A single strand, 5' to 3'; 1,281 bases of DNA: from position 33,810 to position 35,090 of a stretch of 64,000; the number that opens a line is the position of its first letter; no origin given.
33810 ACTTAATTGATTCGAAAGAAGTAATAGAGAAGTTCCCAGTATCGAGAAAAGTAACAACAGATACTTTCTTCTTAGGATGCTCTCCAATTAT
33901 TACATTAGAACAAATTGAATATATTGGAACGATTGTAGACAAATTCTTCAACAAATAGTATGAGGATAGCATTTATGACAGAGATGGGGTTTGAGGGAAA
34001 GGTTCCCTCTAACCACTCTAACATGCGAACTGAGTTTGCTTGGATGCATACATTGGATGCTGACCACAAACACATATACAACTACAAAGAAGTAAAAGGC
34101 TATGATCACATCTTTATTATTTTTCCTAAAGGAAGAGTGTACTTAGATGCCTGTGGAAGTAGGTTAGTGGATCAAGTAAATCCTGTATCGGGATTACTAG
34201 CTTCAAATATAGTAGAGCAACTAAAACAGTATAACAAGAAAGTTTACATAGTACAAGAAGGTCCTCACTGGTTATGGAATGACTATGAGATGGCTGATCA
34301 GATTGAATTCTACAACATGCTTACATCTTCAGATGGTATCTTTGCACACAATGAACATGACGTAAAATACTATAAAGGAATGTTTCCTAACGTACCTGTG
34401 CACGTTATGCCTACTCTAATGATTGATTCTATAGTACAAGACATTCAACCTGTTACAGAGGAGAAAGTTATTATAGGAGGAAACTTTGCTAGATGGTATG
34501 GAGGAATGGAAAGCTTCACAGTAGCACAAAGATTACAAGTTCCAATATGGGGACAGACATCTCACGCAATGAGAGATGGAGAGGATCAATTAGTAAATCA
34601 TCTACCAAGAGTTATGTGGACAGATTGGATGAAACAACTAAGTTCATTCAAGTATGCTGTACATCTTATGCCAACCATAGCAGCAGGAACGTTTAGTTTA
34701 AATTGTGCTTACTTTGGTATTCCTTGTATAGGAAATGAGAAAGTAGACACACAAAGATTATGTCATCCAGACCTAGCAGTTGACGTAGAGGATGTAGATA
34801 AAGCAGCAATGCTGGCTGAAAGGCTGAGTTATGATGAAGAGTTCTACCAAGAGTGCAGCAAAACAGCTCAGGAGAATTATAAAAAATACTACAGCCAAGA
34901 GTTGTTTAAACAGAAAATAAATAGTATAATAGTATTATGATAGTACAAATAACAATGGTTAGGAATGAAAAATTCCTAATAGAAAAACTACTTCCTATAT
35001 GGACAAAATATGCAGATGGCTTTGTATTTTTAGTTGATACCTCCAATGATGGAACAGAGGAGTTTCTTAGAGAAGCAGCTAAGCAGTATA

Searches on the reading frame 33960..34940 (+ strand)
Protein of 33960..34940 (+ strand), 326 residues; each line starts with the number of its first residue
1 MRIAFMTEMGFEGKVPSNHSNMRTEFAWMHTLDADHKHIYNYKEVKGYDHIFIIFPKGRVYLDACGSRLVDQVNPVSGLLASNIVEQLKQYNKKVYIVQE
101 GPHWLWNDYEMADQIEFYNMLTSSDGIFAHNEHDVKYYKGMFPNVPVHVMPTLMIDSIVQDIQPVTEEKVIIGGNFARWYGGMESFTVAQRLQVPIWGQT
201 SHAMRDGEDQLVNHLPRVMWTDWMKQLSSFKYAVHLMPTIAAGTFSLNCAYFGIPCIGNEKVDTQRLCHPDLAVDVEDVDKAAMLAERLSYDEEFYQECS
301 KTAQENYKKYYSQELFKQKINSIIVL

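Call 3: search_protein_families(library=pfam, proteins=[window:33960-34940:+], max_evalue=0.01)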
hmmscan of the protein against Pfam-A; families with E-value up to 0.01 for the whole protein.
window:33960-34940:+ (326 aa): 0 families

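Call 4: search_protein_families(library=ncbifam, proteins=[window:33960-34940:+], max_evalue=0.01)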
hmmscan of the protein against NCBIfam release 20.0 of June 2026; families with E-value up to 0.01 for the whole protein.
window:33960-34940:+ (326 aa): 0 families

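Call 23: search_protein_families(library=pfam, max_evalue=5, proteins=[window:33960-34940:+])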
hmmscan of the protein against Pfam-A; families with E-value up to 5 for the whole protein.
window:33960-34940:+ (326 aa): 1 family
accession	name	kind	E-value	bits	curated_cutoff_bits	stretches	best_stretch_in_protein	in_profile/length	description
PF22772.2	WsaF_C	-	0.077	13.3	27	1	190-261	35-106/133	WsaF, C-terminal domain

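Call 49: find_homologous_proteins(query=window:33960-34937:+, max_evalue=0.001)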
Query window:33960-34937:+ (326 aa): 4208 proteins with E <= 0.001 among 4750 candidates; the best 120 are listed.
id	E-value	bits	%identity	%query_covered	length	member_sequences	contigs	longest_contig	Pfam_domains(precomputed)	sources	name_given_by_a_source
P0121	5.1e-208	708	91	99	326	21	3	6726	-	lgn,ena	-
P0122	5.2e-203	692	86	100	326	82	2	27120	-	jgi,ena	jgi:hypothetical protein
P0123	5.3e-201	685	87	99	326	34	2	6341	-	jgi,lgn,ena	jgi:uncharacterized membrane protein YfbV (UPF0208 family)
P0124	1.8e-195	667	85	100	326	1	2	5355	-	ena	-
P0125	2.0e-195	667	83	100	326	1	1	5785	-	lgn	-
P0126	3.0e-194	663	84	99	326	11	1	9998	-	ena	-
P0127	3.9e-194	662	84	99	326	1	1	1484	-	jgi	jgi:hypothetical protein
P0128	5.9e-194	662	85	99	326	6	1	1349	-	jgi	jgi:hypothetical protein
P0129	1.4e-192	657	83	100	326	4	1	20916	-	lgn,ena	-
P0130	1.2e-191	654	84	99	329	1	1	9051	-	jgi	-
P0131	2.1e-191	653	83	100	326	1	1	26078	-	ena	-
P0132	2.0e-189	647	82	99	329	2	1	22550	-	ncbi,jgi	jgi:hypothetical protein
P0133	5.2e-189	646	81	99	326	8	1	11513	-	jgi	-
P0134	5.6e-189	645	83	98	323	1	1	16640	-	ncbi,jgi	jgi:hypothetical protein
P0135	6.7e-189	645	83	99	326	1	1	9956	-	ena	-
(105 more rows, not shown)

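Call 58: predict_structure(alignment_id=A3)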
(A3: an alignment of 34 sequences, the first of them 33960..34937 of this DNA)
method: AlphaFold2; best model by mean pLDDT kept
length: 326 residues; sequences in the alignment: 34
mean_pLDDT: 83.7   pTM: 0.84
mean pLDDT of the five models: 83.7, 83.2, 82.7, 80.3, 79.7
residues with pLDDT >= 90: 168; 70-90: 100; 50-70: 38; < 50: 20
segments of 3 or more residues with pLDDT < 50: 62-65, 202-204, 206-215
pLDDT, mean of each block of 10 residues (from residue 1): 92 90 89 95 97 82 53 82 96 94 65 89 94 90 94 89 83 56 72 62 47 55 87 83 87 94 94 91 92 97 96 93 84
secondary structure, 60 per line:
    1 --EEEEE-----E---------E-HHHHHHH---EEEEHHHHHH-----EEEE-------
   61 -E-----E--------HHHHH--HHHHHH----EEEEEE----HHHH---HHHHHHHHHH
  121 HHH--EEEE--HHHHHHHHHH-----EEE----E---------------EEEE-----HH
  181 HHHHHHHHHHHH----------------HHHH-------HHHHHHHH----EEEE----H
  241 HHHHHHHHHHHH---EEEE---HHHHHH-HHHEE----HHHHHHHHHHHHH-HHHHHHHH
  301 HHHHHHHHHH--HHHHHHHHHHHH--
elements in order: E3-7 H25-31 E35-38 H39-44 E50-53 H77-81 H84-89 E94-99 H104-107 H111-123 E126-129 H132-141 E147-149 E170-173 H179-192 H209-212 H220-227 E232-235 H240-252 E256-259 H263-268 H279-291 H293-310 H313-324

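Call 62: fold_search(model_id=the predicted structure, library=pdb)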
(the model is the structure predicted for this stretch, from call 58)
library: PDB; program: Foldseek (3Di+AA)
matches with E <= 10: 1254; with E <= 0.001: 238
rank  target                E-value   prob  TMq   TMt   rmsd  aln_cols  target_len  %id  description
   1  5d01_B                7.7e-10  1.00  0.60  0.56   7.7       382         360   14  Crystal structure of BshA from B. subtilis complexed with N-acetylglucosaminyl-malate (released 2016-09-07)
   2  5d00_A                1.0e-09  1.00  0.61  0.56   8.5       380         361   15  Crystal structure of BshA from B. subtilis complexed with N-acetylglucosaminyl-malate and UMP (released 2016-09-07)
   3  2jjm_A                1.2e-09  1.00  0.62  0.57   7.4       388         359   13  Crystal Structure of a family GT4 glycosyltransferase from Bacillus anthracis ORF BA1558. (released 2008-08-05)
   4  6d9t                  2.1e-09  1.00  0.61  0.54   8.0       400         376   14  BshA from Staphylococcus aureus complexed with UDP (released 2019-05-08)
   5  6n1x                  2.3e-09  1.00  0.57  0.50   8.4       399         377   15  BshA from Staphylococcus aureus complexed with UDP and N-acetylglucosamine (released 2019-08-21)
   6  3mbo_C                2.4e-09  1.00  0.59  0.52   8.8       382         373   13  Crystal Structure of the Glycosyltransferase BaBshA bound with UDP and L-malate (released 2010-09-29)
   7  5d01_A                4.1e-09  1.00  0.62  0.57   8.1       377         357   15  Crystal structure of BshA from B. subtilis complexed with N-acetylglucosaminyl-malate (released 2016-09-07)
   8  3mbo_D                4.4e-09  1.00  0.63  0.57   5.9       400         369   13  Crystal Structure of the Glycosyltransferase BaBshA bound with UDP and L-malate (released 2010-09-29)
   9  5d00_B                6.0e-09  1.00  0.59  0.55   8.1       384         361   15  Crystal structure of BshA from B. subtilis complexed with N-acetylglucosaminyl-malate and UMP (released 2016-09-07)
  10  6kih_B                7.6e-09  1.00  0.63  0.52   9.7       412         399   13  Sucrose-phosphate synthase (tll1590) from Thermosynechococcus elongatus (released 2020-05-27)
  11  3mbo_E                7.6e-09  1.00  0.60  0.53   8.8       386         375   13  Crystal Structure of the Glycosyltransferase BaBshA bound with UDP and L-malate (released 2010-09-29)
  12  3mbo_G                7.6e-09  1.00  0.56  0.51   8.3       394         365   14  Crystal Structure of the Glycosyltransferase BaBshA bound with UDP and L-malate (released 2010-09-29)
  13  3oka_A                1.7e-08  1.00  0.56  0.49   9.9       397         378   13  Crystal structure of Corynebacterium glutamicum PimB' in complex with GDP-Man (triclinic crystal form) (released 2010-09-15)
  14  6kih_A                1.8e-08  1.00  0.62  0.52   8.2       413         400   13  Sucrose-phosphate synthase (tll1590) from Thermosynechococcus elongatus (released 2020-05-27)
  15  1y6g_B                1.9e-08  1.00  0.59  0.51   7.8       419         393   12  alpha-glucosyltransferase in complex with UDP and a 13_mer DNA containing a HMU base at 2.8 A resolution (released 2005-08-30)
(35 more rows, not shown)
